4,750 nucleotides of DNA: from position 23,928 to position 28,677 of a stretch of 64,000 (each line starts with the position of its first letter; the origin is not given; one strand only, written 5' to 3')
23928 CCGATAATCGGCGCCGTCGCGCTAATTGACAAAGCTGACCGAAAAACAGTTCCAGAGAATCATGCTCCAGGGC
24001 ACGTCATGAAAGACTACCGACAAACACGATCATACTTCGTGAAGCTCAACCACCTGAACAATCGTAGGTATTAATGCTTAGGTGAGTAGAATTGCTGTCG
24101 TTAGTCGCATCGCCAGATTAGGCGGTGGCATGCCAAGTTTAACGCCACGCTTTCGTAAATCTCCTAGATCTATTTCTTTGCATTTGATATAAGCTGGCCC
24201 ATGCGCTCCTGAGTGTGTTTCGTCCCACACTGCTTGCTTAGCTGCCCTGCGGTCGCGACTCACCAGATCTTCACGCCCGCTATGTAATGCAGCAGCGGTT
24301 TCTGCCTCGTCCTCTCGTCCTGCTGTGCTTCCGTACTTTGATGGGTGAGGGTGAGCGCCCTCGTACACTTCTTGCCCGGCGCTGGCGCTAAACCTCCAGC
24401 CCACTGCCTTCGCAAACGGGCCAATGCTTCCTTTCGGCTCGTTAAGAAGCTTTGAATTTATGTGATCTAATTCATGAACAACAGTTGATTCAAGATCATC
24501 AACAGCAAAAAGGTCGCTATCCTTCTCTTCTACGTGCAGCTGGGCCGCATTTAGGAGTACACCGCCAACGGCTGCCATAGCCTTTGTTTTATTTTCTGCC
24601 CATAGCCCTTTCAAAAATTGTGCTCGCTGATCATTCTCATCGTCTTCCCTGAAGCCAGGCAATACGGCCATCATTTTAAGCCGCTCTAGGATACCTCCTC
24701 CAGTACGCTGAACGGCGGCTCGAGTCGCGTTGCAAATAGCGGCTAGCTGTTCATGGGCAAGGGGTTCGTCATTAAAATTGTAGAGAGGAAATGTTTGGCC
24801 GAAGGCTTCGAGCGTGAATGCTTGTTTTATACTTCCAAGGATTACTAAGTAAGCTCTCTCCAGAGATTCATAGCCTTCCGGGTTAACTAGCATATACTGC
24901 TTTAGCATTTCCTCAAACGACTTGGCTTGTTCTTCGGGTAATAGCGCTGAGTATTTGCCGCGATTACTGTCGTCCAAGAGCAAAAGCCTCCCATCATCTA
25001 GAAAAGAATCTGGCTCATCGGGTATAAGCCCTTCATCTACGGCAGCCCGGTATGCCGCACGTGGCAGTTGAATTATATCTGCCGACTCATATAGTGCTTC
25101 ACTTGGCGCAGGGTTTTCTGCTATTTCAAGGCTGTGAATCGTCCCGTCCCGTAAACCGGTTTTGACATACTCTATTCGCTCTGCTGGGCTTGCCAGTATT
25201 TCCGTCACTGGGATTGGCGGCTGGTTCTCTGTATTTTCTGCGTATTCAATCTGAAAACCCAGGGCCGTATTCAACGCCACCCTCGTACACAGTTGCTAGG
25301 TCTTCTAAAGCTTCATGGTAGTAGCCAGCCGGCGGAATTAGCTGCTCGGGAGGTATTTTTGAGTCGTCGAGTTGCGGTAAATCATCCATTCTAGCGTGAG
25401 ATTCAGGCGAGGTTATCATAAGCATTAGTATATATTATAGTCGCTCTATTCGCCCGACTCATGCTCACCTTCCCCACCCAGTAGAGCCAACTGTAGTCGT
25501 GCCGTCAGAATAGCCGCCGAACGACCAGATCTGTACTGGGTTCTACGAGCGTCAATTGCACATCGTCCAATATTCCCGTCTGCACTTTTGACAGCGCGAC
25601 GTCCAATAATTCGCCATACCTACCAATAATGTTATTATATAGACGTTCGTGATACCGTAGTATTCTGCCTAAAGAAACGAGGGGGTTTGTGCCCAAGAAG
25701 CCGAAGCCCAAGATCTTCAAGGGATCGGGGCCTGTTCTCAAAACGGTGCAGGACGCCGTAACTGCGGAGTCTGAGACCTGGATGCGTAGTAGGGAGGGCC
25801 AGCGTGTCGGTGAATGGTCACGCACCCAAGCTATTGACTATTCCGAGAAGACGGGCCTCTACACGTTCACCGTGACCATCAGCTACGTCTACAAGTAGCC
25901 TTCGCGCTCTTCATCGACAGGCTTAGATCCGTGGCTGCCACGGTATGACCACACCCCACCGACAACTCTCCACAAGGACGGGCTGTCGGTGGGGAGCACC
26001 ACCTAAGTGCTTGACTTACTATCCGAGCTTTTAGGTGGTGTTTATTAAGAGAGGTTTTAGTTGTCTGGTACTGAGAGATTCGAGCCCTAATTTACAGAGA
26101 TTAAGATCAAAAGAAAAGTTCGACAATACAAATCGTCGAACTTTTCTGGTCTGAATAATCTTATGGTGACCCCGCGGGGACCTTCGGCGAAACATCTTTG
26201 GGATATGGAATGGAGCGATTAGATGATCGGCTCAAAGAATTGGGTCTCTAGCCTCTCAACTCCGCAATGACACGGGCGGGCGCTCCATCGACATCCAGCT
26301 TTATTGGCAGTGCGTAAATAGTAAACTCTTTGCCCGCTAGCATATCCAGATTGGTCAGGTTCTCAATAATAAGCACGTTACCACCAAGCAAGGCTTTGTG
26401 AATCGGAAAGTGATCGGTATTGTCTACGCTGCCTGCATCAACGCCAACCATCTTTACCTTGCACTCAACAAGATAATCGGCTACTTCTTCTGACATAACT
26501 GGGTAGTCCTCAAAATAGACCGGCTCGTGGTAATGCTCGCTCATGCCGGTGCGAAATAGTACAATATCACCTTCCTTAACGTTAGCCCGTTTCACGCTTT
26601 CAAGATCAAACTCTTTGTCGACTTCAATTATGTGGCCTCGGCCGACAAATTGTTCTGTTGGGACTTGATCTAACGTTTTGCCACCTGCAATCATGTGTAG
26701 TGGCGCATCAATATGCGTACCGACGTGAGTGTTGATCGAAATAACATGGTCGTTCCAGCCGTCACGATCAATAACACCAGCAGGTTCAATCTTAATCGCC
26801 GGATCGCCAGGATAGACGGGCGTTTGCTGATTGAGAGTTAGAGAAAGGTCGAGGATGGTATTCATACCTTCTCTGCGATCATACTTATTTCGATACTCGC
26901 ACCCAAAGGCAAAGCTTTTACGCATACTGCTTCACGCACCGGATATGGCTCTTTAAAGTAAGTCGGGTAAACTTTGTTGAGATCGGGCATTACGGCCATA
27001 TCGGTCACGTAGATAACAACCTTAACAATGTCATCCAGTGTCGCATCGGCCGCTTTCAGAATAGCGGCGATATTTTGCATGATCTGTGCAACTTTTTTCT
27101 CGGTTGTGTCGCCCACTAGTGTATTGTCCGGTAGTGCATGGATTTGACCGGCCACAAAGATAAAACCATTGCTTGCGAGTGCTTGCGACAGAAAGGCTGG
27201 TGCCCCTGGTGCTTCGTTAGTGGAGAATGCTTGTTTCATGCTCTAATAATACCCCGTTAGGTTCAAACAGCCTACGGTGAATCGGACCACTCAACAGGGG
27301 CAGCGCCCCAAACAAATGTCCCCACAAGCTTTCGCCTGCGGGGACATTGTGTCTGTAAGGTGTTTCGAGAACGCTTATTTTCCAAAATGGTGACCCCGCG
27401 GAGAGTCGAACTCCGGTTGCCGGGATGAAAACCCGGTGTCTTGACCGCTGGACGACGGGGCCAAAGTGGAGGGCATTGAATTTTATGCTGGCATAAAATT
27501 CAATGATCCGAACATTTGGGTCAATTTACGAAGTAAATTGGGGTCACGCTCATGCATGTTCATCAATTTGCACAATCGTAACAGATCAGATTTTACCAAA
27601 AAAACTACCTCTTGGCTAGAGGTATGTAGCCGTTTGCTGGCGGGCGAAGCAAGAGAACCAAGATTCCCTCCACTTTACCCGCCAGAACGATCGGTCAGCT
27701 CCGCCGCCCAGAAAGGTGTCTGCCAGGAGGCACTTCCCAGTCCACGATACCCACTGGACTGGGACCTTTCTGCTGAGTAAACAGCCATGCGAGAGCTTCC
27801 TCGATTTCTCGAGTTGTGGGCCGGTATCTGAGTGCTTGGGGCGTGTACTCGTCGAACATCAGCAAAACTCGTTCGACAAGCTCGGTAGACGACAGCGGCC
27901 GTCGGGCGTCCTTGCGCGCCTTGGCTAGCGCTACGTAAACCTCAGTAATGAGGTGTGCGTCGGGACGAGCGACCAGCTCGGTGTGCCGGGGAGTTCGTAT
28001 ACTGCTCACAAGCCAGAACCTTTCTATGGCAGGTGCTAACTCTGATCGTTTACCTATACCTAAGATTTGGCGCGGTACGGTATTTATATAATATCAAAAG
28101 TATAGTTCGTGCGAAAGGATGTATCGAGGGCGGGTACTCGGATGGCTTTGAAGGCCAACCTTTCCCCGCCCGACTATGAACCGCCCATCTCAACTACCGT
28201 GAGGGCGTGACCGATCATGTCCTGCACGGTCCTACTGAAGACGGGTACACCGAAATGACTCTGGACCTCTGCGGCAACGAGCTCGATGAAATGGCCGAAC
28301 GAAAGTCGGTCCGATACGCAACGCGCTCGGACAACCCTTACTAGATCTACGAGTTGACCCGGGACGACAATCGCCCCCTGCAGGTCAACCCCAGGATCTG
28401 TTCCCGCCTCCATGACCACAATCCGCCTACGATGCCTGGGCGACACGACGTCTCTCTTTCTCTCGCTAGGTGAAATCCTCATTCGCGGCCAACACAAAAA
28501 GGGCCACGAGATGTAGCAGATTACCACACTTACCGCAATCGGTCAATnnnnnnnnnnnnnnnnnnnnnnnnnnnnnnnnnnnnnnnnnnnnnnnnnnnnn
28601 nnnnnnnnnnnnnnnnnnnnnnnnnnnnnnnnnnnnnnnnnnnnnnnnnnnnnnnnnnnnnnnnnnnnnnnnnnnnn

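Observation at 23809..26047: Two copies of a ~105-nt two-hairpin element with compensatory stem changes bracket the HExxH gene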

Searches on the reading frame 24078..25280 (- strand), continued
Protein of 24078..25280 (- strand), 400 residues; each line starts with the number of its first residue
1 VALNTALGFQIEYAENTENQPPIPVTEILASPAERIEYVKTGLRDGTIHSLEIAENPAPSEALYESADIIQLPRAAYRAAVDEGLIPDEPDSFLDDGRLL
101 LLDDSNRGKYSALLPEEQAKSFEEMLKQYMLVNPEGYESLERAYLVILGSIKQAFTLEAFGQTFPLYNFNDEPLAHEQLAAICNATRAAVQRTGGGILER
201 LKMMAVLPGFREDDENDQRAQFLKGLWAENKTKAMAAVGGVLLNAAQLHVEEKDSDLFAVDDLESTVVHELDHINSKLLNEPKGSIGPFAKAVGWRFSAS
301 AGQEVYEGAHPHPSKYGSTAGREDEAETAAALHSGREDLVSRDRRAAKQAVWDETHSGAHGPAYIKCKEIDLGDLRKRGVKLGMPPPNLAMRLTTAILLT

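Call 83: find_encoding_contigs(protein=P0026, flank=6000, max_places=6)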
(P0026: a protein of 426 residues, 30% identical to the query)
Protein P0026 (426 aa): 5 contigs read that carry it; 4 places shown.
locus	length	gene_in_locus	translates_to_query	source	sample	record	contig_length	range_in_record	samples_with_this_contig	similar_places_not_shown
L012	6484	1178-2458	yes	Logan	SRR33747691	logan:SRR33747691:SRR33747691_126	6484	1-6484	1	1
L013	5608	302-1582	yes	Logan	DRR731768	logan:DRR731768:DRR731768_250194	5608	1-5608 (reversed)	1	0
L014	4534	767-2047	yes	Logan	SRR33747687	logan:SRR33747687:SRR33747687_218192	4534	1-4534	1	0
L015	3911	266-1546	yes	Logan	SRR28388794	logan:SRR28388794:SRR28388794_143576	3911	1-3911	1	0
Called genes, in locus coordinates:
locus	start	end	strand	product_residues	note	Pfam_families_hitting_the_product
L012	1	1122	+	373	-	?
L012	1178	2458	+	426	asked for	-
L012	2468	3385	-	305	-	PF10920:DUF2705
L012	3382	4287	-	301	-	PF00005:ABC_tran, PF13304:AAA_21 (weak)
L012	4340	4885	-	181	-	PF14470:bPH_3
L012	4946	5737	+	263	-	PF00027:cNMP_binding, PF13545:HTH_Crp_2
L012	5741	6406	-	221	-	PF00156:Pribosyltran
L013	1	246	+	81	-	?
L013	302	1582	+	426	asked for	-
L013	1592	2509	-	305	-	PF10920:DUF2705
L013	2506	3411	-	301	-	PF00005:ABC_tran, PF13304:AAA_21 (weak)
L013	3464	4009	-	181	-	PF14470:bPH_3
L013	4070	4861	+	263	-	PF00027:cNMP_binding, PF13545:HTH_Crp_2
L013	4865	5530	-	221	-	PF00156:Pribosyltran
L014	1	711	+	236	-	?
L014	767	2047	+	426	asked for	-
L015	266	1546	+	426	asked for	-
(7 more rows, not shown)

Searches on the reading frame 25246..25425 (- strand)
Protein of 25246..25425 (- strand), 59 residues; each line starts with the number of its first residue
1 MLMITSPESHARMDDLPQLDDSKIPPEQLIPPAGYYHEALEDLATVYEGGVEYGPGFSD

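Call 12: search_protein_families(library=pfam, proteins=[window:25246-25425:-], max_evalue=0.1)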
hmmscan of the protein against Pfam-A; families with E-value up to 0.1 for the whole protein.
window:25246-25425:- (59 aa): 0 families

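Call 79: search_protein_families(library=phrogs, proteins=[window:25246-25425:-], max_evalue=0.1)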
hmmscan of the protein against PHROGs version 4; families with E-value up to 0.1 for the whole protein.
window:25246-25425:- (59 aa): 0 families

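Call 80: search_protein_families(library=padloc, proteins=[window:25246-25425:-], max_evalue=0.1)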
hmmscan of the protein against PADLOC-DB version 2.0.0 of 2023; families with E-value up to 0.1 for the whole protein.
window:25246-25425:- (59 aa): 0 families
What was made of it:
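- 25246..25425 (-): orf59, a small ORF upstream of and overlapping the HExxH start, with the same foreign-like composition. No family hit (calls 12, 79, 80).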

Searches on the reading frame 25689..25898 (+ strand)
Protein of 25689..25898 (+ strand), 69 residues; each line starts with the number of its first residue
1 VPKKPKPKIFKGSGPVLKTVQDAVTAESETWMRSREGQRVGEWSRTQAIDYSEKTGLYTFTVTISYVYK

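Call 12: search_protein_families(library=pfam, proteins=[window:25689-25898:+], max_evalue=0.1)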
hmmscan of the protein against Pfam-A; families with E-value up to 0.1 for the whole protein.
window:25689-25898:+ (69 aa): 0 families

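Call 15: find_encoding_contigs(protein=window:25689-25898:+, flank=10000, max_places=10)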
Protein window:25689-25898:+ (69 aa): 2 contigs read that carry it; 2 places shown.
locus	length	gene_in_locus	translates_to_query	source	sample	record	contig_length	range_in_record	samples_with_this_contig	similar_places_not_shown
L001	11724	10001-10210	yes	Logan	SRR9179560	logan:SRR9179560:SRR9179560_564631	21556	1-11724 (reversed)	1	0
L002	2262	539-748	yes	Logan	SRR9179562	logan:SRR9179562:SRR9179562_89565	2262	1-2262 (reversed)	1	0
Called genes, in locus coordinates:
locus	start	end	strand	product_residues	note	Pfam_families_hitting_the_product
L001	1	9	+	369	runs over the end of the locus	PF00902:TatC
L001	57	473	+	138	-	PF00903:Glyoxalase, PF06983:3-dmu-9_3-mt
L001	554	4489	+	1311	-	-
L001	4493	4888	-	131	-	-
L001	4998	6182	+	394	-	PF02674:Colicin_V, PF00089:Trypsin (faint), PF13365:Trypsin_2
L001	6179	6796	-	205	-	-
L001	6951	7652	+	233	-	PF00027:cNMP_binding, PF13545:HTH_Crp_2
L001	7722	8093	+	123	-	-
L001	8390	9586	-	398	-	-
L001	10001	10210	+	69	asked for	-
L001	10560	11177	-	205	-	PF04199:Cyclase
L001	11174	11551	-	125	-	PF01042:Ribonuc_L-PSP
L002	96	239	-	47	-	-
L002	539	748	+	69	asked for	-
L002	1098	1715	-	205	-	PF04199:Cyclase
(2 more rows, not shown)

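Call 23: list_cluster_members(proteins=[P0001, P0002, window:25689-25898:+])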
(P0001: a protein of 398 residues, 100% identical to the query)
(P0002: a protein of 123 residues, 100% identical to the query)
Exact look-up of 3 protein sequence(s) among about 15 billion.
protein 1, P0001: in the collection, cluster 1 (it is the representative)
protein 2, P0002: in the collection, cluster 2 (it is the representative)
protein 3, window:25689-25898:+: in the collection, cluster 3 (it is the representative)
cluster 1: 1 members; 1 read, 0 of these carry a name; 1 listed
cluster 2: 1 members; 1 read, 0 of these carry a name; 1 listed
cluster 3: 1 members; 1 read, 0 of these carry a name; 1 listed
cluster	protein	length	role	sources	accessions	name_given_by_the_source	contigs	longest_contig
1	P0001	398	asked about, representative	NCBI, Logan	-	-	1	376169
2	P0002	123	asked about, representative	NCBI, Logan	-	-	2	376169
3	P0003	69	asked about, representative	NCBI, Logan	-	-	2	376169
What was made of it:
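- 25689..25898 (+): ORF-B, 69 aa, lysine-rich N-terminus; orphan. Its cluster holds only this one sequence (call 23).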

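Call 79: search_protein_families(library=phrogs, proteins=[window:25689-25898:+], max_evalue=0.1)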
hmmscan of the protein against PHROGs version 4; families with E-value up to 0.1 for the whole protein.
window:25689-25898:+ (69 aa): 0 families

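Call 80: search_protein_families(library=padloc, proteins=[window:25689-25898:+], max_evalue=0.1)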
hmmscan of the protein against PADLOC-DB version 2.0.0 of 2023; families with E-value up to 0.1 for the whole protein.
window:25689-25898:+ (69 aa): 0 families

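Call 81: search_protein_families(library=ncbifam, proteins=[window:25689-25898:+], max_evalue=0.01)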
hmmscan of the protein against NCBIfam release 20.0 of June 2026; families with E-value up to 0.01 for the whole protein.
window:25689-25898:+ (69 aa): 0 families

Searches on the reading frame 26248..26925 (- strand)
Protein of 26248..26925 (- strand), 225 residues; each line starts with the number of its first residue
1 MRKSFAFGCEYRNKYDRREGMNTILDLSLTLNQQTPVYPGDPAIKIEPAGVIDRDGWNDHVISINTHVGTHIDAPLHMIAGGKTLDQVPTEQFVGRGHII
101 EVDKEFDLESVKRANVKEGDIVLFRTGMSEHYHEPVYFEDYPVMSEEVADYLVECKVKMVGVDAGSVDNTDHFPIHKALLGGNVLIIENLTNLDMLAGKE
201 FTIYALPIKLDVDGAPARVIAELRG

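Call 12: search_protein_families(library=pfam, proteins=[window:26248-26925:-], max_evalue=0.1)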
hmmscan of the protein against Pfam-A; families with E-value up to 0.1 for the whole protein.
window:26248-26925:- (225 aa): 1 family
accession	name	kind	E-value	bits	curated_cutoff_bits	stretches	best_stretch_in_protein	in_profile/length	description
PF04199.19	Cyclase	-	2.8e-32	112.3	23.1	1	26-168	2-141/142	Putative cyclase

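Call 14: find_encoding_contigs(protein=window:26248-26925:-, flank=10000, max_places=10)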
Protein window:26248-26925:- (225 aa): no gene with exactly this product is on record in the collection.

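Call 81: search_protein_families(library=ncbifam, proteins=[window:26248-26925:-], max_evalue=0.01)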
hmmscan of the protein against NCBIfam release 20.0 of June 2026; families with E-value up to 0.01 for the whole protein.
window:26248-26925:- (225 aa): 1 family
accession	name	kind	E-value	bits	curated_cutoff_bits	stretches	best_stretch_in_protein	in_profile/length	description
TIGR03035.1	trp_arylform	equivalog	1.6e-29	103.4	223.05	1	24-220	2-202/206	arylformamidase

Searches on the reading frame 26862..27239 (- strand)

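Call 12: search_protein_families(library=pfam, proteins=[window:26862-27239:-], max_evalue=0.1)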
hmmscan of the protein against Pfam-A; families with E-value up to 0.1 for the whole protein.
window:26862-27239:- (125 aa): 1 family
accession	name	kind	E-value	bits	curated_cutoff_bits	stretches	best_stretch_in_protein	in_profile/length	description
PF01042.26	Ribonuc_L-PSP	-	8.5e-30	103.7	27.3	1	8-123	2-120/121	Endoribonuclease L-PSP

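Call 81: search_protein_families(library=ncbifam, proteins=[window:26862-27239:-], max_evalue=0.01)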
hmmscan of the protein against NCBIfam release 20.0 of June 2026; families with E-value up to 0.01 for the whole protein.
window:26862-27239:- (125 aa): 3 families
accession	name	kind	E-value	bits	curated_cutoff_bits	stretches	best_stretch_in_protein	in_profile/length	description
TIGR00004.1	TIGR00004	subfamily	1.9e-33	115.3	106.25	1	3-123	2-124/125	Rid family detoxifying hydrolase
NF008490.0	PRK11401.1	equivalog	4.8e-16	58.8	222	1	1-122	1-125/129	enamine/imine deaminase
TIGR03610.1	RutC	equivalog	6.6e-11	42.4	169.1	1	16-122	18-124/127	pyrimidine utilization protein C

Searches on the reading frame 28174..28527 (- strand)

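Call 12: search_protein_families(library=pfam, proteins=[window:28174-28527:-], max_evalue=0.1)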
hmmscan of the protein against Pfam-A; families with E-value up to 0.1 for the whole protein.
window:28174-28527:- (117 aa): 0 families

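Call 79: search_protein_families(library=phrogs, proteins=[window:28174-28527:-], max_evalue=0.1)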
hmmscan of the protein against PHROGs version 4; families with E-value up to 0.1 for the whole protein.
window:28174-28527:- (117 aa): 1 family
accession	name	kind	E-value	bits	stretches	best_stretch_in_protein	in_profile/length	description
phrog_36161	-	unknown function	0.001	20.4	1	17-53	56-91/148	-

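Call 80: search_protein_families(library=padloc, proteins=[window:28174-28527:-], max_evalue=0.1)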
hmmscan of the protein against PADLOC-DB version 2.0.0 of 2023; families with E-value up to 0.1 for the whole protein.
window:28174-28527:- (117 aa): 0 families

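Call 81: search_protein_families(library=ncbifam, proteins=[window:28174-28527:-], max_evalue=0.01)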
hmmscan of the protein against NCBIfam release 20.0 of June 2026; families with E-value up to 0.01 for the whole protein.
window:28174-28527:- (117 aa): 0 families
